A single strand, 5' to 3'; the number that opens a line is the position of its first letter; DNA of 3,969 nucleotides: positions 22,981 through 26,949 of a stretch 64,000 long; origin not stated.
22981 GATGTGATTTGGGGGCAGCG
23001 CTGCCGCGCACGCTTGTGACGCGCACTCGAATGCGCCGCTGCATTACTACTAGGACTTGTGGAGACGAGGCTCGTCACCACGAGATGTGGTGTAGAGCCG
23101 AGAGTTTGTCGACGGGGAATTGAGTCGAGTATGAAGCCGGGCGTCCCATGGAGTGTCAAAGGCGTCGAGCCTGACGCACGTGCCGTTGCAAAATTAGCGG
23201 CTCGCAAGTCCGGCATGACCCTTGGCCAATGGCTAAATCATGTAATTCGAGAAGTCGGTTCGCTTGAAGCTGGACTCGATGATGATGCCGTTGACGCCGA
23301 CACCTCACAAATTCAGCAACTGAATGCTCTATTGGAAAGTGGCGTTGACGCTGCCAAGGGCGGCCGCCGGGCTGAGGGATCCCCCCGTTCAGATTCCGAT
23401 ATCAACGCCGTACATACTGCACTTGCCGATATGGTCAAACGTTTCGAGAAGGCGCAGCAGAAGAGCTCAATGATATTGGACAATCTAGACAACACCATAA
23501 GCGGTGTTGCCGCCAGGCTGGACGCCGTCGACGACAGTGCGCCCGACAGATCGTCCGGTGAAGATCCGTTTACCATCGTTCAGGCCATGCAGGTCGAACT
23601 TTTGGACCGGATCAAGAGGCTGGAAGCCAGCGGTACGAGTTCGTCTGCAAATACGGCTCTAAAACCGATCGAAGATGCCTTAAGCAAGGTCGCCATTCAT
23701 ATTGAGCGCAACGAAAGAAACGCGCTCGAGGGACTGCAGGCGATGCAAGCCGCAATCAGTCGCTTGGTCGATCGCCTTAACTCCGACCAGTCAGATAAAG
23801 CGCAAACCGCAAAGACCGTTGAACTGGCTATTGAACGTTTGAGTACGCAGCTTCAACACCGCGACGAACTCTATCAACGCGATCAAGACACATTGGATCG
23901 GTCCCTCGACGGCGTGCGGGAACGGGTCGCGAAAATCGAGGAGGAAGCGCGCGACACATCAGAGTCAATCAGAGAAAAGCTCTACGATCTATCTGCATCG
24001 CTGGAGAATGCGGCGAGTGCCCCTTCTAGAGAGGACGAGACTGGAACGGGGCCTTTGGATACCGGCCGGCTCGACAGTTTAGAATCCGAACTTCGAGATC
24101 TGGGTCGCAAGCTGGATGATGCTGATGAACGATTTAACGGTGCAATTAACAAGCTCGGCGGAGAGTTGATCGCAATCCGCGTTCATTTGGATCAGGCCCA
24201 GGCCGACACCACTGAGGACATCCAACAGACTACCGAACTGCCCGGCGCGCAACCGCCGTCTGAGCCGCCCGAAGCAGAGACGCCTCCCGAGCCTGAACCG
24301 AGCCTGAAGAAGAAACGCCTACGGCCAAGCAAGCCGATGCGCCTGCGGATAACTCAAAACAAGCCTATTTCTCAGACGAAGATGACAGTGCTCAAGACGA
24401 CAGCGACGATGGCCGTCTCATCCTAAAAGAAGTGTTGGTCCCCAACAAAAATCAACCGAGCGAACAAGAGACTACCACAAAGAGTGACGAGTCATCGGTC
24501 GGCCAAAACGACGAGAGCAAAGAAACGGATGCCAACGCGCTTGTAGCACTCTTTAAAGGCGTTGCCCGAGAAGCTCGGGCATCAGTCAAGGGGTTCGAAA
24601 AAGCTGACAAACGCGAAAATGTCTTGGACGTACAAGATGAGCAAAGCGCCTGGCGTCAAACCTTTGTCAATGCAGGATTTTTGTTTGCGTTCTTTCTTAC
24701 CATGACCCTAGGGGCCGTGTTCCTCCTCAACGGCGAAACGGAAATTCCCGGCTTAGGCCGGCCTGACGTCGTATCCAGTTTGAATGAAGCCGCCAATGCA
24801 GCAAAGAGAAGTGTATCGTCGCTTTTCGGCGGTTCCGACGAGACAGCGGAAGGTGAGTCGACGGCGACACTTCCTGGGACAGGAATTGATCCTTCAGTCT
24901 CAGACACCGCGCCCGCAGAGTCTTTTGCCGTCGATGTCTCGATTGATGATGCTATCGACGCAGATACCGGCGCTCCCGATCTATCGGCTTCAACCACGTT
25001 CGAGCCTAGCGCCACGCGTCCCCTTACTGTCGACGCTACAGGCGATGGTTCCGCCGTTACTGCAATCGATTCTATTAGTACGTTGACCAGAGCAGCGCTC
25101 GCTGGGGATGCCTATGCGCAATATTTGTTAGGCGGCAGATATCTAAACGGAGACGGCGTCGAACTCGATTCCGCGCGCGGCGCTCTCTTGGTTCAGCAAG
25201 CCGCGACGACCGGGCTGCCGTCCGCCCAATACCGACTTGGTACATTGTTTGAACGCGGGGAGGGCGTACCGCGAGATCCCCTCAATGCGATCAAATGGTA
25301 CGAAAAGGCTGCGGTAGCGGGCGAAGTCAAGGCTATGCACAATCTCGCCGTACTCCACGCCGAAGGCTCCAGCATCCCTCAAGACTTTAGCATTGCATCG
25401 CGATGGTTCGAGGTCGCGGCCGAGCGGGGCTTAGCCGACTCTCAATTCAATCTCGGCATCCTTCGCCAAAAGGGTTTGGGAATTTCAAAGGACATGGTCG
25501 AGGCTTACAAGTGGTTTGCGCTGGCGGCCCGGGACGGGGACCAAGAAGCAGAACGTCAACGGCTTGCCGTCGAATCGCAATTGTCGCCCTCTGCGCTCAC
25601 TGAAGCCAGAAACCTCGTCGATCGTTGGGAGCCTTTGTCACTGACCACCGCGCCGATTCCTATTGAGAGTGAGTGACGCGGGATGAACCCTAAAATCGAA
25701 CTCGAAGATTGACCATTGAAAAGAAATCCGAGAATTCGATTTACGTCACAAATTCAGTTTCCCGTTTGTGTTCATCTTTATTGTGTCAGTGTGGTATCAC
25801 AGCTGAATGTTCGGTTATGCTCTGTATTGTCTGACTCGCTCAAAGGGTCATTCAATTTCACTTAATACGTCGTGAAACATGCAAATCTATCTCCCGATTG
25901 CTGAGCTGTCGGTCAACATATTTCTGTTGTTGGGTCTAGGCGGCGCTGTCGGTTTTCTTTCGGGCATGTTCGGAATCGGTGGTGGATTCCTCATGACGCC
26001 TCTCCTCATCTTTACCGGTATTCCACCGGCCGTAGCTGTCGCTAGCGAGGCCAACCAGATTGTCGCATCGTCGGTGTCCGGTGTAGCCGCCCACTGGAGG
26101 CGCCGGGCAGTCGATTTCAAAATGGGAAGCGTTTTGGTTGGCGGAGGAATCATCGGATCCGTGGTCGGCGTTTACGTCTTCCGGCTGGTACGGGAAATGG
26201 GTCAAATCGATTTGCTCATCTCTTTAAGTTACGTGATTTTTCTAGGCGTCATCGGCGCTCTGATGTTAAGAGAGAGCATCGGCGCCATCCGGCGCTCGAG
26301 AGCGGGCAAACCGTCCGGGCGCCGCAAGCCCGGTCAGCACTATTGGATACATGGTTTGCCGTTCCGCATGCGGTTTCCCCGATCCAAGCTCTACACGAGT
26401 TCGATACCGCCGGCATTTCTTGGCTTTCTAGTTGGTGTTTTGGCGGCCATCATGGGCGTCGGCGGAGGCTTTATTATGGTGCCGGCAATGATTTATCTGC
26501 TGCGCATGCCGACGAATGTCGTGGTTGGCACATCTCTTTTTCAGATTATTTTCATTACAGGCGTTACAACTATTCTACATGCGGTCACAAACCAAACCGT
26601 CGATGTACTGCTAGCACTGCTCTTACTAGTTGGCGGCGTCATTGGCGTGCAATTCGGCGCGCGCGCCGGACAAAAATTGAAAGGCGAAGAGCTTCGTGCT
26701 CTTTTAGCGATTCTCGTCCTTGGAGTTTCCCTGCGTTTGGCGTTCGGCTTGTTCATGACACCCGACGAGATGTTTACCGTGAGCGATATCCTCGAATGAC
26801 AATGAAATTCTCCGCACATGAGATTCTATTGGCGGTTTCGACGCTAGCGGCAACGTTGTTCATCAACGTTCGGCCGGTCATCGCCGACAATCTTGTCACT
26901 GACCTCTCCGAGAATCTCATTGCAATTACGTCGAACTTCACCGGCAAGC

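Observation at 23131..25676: PodJ-like polarity factor split by a perfect 11-bp tandem duplication (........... x2 at 24287-24308)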

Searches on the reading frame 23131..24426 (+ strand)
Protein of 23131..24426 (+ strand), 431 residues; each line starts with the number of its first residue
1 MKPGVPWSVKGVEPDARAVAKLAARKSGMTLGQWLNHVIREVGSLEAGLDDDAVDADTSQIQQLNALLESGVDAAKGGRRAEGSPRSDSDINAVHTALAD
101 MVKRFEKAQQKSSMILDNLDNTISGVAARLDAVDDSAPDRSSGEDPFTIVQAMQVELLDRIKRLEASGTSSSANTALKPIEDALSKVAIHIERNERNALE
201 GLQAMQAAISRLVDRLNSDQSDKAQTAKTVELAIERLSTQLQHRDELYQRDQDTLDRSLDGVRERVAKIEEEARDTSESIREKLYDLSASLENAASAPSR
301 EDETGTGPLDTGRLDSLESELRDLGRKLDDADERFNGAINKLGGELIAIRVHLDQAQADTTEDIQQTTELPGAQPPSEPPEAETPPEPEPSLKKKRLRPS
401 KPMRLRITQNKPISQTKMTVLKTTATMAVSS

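Call 4: search_protein_families(library=pfam, proteins=[window:23131-24426:+], max_evalue=0.01)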
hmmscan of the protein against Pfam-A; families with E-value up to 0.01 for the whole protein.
window:23131-24426:+ (431 aa): 0 families

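Call 5: search_protein_families(library=ncbifam, proteins=[window:23131-24426:+], max_evalue=0.01)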
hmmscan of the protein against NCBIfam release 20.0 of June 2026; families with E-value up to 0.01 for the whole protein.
window:23131-24426:+ (431 aa): 2 families
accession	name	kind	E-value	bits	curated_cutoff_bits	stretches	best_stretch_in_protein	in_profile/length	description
TIGR04527.1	mycoplas_twoTM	subfamily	0.0013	18.5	125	0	210-324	39-155/248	MG_279/MG_280 family protein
NF009646.0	PRK13182.1-1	equivalog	0.0094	15.8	262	0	108-167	84-145/180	chromosome-anchoring protein RacA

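Call 20: list_cluster_members(proteins=[window:23131-24426:+, window:21537-22010:-, window:25879-26799:+, window:15120-17390:-, window:19760-21550:-, window:45099-46691:+, window:58560-60209:-, window:18572-19729:-, window:10127-11119:-, window:8712-10109:+])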
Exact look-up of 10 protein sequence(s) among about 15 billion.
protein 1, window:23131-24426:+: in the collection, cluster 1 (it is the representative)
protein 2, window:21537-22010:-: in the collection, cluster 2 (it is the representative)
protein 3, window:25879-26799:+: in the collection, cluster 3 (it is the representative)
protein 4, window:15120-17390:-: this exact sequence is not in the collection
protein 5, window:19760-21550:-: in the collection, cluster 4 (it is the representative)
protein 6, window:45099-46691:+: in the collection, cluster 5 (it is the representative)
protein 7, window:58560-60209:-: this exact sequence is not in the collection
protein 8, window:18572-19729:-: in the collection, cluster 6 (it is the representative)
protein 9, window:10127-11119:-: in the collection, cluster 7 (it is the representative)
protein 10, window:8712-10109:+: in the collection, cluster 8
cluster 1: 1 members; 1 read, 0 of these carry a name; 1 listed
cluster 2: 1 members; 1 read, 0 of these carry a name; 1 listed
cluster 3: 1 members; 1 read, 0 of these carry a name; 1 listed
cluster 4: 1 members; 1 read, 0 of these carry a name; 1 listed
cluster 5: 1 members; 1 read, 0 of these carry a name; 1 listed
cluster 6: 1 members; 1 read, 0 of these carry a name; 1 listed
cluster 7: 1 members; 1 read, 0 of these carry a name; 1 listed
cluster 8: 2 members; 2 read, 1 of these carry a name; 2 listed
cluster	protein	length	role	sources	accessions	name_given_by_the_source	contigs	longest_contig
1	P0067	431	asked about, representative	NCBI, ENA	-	-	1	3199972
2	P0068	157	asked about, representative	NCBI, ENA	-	-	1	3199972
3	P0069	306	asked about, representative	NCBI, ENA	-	-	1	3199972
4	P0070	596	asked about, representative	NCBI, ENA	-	-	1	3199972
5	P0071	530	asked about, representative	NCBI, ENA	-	-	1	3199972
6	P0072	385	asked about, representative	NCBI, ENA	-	-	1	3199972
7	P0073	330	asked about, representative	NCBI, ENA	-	-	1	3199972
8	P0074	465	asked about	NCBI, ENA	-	-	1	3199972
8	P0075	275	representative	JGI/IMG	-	hypothetical protein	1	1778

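Call 21: find_encoding_contigs(protein=window:23131-24426:+, flank=3000, max_places=5)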
Protein window:23131-24426:+ (431 aa): no gene with exactly this product is on record in the collection.

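Call 26: search_protein_families(library=pfam, proteins=[window:23131-24426:+], max_evalue=1)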
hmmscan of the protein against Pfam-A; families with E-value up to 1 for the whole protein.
window:23131-24426:+ (431 aa): 12 families
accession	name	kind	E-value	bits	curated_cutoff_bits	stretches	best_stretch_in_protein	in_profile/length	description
PF24430.1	DUF7553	-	0.026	15.5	27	1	271-334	15-71/85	Family of unknown function (DUF7553)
PF10303.14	DUF2408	-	0.069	14.2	25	0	276-336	7-59/130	Protein of unknown function (DUF2408)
PF02646.22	RmuC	-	0.077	12.5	26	0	313-359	241-287/291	RmuC family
PF10824.14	T7SS_ESX_EspC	-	0.11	13.3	23.5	1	227-310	16-99/100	Excreted virulence factor EspC, type VII ESX diderm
PF10267.14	Tmemb_cc2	-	0.12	12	32.8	0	190-280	220-311/397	Predicted transmembrane and coiled-coil 2 protein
PF02520.22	ANIS5_cation-bd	-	0.18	12.3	29.3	1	91-139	48-96/109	SXP/RAL-2 family protein Ani s 5-like, metal-binding domain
PF16526.10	CLZ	-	0.24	12.2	26.7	0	250-288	31-69/71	C-terminal leucine zipper domain of cyclic nucleotide-gated channels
PF04108.17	ATG17_like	-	0.25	11.2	43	0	60-225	120-272/355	Autophagy protein ATG17-like domain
PF18265.6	Nas2_N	-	0.57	10.6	23.2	0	59-97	13-52/79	Nas2 N_terminal domain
PF06248.19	Zw10_N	-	0.6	11.2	26.3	0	89-133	14-58/93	Centromere/kinetochore Zw10 N-terminal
PF07889.17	DUF1664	-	0.85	10.1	34.6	0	226-280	35-110/124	Protein of unknown function (DUF1664)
PF09402.16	MSC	-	0.96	9.2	29.7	1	91-244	130-269/337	Man1-Src1p-C-terminal domain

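Call 30: find_homologous_proteins(query=window:23131-24297:+)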
Query seq(389 aa) (389 aa): 5 proteins with E <= 0.001 among 8000 candidates.
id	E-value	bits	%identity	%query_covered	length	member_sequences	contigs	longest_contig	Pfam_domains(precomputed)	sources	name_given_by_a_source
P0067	1.6e-239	812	100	100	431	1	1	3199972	-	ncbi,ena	-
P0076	3.3e-69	252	53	47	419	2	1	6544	-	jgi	jgi:hypothetical protein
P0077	9.9e-35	139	35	75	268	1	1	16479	-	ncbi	-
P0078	3.4e-15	75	38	51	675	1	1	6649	-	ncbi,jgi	-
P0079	1.6e-7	49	73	11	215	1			-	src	-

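Call 32: find_encoding_contigs(protein=P0076, flank=6000, max_places=3)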
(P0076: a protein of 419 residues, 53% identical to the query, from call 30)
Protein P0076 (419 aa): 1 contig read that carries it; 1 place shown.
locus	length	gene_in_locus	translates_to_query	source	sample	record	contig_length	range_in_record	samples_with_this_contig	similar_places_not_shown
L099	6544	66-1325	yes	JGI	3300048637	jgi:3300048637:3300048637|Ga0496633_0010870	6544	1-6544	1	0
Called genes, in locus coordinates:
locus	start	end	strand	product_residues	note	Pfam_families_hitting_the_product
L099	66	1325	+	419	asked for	-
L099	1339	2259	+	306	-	PF01925:TauE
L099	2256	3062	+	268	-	PF09608:Alph_Pro_TM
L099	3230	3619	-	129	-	PF01503:PRA-PH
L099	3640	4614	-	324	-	PF01180:DHO_dh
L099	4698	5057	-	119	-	PF06108:DUF952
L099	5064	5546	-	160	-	-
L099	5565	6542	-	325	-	?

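Call 33: find_encoding_contigs(protein=P0077, flank=6000, max_places=3)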
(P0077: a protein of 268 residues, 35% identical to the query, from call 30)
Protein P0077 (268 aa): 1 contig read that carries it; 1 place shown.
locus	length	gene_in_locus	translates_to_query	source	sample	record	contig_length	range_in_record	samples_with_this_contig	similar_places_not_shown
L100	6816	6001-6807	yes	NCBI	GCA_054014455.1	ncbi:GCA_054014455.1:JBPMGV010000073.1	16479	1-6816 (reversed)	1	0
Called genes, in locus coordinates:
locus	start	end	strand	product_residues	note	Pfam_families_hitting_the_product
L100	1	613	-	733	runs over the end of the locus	PF00378:ECH_1, PF16113:ECH_2, PF02737:3HCDH_N, PF00725:3HCDH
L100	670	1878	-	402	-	PF00108:Thiolase_N, PF02803:Thiolase_C, PF22691:Thiolase_C_1 (faint)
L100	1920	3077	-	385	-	PF02771:Acyl-CoA_dh_N, PF02770:Acyl-CoA_dh_M, PF00441:Acyl-CoA_dh_1, PF08028:Acyl-CoA_dh_2, PF22924:ACOX_C_alpha1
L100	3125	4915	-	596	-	PF02771:Acyl-CoA_dh_N, PF02770:Acyl-CoA_dh_M, PF00441:Acyl-CoA_dh_1, PF22924:ACOX_C_alpha1 (weak), PF12806:Acyl-CoA_dh_C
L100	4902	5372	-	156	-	PF00376:MerR, PF13411:MerR_1, PF09278:MerR-DNA-bind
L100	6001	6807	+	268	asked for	-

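Call 74: search_protein_representatives(protein=window:23131-24297:+)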
Query: 389 residues. Proteins with E-value up to 0.001 (for the whole library): 1141; up to 1e-10: 182; up to 1e-30: 4. The best 150 are listed.
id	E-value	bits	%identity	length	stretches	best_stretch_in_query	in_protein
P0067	5.2e-240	812.2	100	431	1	1-389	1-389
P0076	1.1e-69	252.1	67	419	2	243-384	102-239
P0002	9.7e-43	163.5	39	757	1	1-324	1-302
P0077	3.1e-35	138.8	44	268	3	80-220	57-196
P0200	2.0e-30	123.0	31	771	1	1-374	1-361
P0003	7.9e-29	117.7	32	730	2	88-364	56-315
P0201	7.1e-28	114.6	36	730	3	74-226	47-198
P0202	4.0e-24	102.2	32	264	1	1-242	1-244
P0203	8.0e-24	101.3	29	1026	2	1-355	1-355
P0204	8.6e-22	94.6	28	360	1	5-355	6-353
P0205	1.3e-21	94.0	29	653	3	3-350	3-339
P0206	2.7e-21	92.9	31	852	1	1-354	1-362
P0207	9.7e-21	91.1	27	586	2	1-231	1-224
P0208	1.2e-20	90.9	28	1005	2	3-355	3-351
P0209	1.4e-20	90.6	28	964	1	4-357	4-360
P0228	7.2e-18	81.7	29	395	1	2-367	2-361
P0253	1.1e-15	74.6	32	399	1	1-354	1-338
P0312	1.4e-12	64.3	28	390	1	1-386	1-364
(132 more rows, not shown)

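Call 75: find_encoding_contigs(protein=P0228, flank=4000, max_places=3)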
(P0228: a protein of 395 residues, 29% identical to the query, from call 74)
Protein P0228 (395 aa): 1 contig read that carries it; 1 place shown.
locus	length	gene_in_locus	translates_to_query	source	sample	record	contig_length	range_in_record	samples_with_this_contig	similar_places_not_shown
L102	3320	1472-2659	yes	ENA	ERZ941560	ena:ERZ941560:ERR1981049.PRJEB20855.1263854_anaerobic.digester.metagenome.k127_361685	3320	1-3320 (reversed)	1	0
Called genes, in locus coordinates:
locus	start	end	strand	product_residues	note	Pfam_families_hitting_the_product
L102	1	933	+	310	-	?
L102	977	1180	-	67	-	-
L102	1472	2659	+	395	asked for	PF28217:FAM81B (faint)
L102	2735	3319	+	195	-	?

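Call 76: find_encoding_contigs(protein=P0312, flank=4000, max_places=3)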
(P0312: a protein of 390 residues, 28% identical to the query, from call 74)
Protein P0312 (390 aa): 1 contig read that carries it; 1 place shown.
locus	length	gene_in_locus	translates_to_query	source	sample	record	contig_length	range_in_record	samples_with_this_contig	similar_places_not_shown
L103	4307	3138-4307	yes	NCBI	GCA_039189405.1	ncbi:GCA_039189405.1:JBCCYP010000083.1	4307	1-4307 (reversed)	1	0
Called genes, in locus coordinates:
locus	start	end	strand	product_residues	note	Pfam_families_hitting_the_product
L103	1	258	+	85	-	PF00903:Glyoxalase (weak)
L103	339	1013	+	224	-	-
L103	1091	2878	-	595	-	PF02771:Acyl-CoA_dh_N, PF02770:Acyl-CoA_dh_M, PF00441:Acyl-CoA_dh_1, PF22924:ACOX_C_alpha1 (weak), PF12806:Acyl-CoA_dh_C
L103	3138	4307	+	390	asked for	?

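Call 78: find_encoding_contigs(protein=P0204, flank=4000, max_places=3)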
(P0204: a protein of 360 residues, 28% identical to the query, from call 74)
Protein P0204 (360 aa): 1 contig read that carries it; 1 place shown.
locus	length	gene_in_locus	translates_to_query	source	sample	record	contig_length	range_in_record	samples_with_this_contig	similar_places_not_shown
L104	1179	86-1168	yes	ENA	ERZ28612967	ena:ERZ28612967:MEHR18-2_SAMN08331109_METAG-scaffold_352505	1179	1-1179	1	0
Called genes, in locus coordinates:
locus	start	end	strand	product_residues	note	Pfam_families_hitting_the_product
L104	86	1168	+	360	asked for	-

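Call 79: find_encoding_contigs(protein=P0253, flank=4000, max_places=3)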
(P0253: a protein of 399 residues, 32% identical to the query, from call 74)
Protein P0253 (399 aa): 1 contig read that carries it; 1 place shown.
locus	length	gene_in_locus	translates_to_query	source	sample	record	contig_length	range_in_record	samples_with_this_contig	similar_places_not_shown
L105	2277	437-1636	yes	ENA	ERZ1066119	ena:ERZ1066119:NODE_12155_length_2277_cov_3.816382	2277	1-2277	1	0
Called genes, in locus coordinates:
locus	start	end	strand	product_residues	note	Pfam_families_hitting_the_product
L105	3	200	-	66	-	?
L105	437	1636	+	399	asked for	-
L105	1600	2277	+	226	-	?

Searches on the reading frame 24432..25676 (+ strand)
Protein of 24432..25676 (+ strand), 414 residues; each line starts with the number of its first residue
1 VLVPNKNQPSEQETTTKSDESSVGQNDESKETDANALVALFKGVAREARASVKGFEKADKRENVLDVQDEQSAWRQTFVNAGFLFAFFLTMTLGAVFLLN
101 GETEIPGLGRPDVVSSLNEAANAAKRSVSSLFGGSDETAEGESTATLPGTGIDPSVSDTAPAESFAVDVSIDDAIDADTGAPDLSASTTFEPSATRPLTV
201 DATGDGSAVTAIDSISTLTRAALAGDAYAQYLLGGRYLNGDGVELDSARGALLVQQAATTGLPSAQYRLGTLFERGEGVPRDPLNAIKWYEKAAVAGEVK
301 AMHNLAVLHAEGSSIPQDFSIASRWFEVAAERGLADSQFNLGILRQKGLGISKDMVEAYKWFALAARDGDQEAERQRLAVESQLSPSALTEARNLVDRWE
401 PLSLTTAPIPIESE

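Call 4: search_protein_families(library=pfam, proteins=[window:24432-25676:+], max_evalue=0.01)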
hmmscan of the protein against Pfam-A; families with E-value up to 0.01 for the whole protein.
window:24432-25676:+ (414 aa): 1 family
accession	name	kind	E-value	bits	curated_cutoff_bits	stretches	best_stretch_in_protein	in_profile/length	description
PF08238.18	Sel1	-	8.8e-34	115.2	30.7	3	263-294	1-32/36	Sel1 repeat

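Call 5: search_protein_families(library=ncbifam, proteins=[window:24432-25676:+], max_evalue=0.01)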
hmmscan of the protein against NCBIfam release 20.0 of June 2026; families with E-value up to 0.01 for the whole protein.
window:24432-25676:+ (414 aa): 4 families
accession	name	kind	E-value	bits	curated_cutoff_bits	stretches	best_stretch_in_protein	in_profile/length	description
NF033786.1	phenyl_MerG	equivalog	3.4e-23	82.7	350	2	276-400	78-211/217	phenylmercury resistance protein MerG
NF038194.1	AlgK_TPR_lipo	equivalog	5.8e-12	45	700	2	220-319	291-389/448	alginate biosynthesis TPR repeat lipoprotein AlgK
NF047621.1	FlgprotMotXVib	equivalog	3.1e-11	43.1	330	1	229-326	74-171/211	flagellar protein MotX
NF045484.1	TransRegExoR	equivalog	7.1e-10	38.6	450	1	243-315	142-214/267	exopolysaccharide production regulator ExoR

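Call 7: find_encoding_contigs(protein=window:24432-25676:+, flank=5000)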
Protein window:24432-25676:+ (414 aa): no gene with exactly this product is on record in the collection.

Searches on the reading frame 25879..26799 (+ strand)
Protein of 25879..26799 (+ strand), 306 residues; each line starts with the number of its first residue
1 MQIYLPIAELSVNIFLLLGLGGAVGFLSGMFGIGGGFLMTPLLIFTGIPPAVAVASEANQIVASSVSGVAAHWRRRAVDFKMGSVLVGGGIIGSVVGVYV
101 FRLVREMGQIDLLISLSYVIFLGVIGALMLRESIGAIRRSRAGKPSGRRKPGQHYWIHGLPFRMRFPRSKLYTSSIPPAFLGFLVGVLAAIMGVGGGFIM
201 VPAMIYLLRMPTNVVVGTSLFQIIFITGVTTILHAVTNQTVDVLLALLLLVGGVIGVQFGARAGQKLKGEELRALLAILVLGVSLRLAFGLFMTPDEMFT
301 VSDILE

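Call 22: find_encoding_contigs(protein=window:25879-26799:+, flank=5000, max_places=5)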
Protein window:25879-26799:+ (306 aa): no gene with exactly this product is on record in the collection.

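Call 23: search_protein_families(library=ncbifam, proteins=[window:25879-26799:+], max_evalue=0.00001)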
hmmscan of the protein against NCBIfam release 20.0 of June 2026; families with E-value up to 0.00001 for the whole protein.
window:25879-26799:+ (306 aa): 1 family
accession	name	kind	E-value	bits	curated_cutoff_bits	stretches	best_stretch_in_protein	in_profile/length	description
NF007909.0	PRK10621.1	equivalog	4.6e-10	39.3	383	1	23-139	21-132/266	hypothetical protein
